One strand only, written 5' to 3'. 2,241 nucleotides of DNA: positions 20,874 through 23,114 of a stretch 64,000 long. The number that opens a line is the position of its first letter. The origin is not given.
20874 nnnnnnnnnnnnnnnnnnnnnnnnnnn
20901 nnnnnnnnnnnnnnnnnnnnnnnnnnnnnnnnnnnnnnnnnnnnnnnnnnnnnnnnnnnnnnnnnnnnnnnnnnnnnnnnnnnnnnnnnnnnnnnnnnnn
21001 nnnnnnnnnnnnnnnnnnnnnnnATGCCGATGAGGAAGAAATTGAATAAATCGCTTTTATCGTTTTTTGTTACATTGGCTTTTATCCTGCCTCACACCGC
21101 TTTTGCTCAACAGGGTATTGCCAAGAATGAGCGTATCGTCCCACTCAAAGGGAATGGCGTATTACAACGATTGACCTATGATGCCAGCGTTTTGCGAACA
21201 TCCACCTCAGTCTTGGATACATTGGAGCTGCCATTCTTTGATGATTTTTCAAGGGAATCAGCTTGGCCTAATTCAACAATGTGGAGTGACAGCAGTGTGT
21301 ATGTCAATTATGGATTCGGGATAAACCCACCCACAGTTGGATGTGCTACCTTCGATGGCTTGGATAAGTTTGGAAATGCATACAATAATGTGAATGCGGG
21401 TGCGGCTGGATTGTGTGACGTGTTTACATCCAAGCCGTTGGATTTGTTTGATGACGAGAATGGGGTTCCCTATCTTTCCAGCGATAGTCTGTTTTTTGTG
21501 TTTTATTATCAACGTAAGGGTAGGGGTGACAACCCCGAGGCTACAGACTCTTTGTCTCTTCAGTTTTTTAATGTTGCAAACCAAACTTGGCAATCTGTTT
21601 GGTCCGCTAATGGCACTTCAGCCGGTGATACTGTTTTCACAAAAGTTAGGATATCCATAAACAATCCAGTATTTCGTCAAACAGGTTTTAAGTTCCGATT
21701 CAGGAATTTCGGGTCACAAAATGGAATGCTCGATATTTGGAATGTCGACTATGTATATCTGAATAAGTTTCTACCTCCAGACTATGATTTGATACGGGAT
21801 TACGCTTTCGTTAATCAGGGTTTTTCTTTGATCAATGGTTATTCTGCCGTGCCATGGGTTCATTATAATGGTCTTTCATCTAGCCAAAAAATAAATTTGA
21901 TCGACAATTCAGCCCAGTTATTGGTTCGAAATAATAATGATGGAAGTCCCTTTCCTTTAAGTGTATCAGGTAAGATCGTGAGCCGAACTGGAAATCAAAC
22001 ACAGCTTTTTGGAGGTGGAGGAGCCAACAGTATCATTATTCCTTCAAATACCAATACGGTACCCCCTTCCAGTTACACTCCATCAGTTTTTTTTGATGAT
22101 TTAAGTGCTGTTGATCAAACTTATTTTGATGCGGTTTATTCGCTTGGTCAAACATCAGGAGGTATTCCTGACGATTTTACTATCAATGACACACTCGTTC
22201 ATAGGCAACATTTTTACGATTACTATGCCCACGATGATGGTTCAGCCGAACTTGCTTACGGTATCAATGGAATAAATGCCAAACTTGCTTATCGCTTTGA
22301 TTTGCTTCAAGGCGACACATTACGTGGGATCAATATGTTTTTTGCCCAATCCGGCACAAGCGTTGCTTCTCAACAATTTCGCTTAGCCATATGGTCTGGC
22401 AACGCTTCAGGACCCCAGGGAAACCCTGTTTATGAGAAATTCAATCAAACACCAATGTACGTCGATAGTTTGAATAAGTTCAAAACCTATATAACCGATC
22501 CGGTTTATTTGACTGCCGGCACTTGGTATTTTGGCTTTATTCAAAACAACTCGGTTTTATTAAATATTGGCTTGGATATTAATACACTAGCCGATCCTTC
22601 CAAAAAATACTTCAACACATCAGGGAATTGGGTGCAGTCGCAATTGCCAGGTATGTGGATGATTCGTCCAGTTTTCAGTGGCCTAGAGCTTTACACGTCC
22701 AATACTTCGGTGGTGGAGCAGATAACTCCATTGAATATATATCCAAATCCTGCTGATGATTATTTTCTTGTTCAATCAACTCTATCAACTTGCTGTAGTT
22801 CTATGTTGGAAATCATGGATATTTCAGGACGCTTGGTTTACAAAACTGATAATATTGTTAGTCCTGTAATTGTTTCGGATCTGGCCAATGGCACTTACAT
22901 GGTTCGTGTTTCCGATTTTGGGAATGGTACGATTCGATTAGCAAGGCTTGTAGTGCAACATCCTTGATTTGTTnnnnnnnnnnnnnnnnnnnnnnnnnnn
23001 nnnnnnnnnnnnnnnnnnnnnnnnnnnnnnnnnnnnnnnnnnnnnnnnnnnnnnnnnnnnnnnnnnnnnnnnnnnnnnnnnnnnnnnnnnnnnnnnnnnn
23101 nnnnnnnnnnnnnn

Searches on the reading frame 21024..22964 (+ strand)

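Call 59: search_protein_families(library=pfam, proteins=[window:21024-22964:+], max_evalue=0.001)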
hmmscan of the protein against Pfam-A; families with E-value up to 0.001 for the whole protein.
window:21024-22964:+ (647 aa): 1 family
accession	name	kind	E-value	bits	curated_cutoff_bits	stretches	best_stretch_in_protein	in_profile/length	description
PF18962.6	Por_Secre_tail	-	3.6e-09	37.2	27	1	572-633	1-66/75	Secretion system C-terminal sorting domain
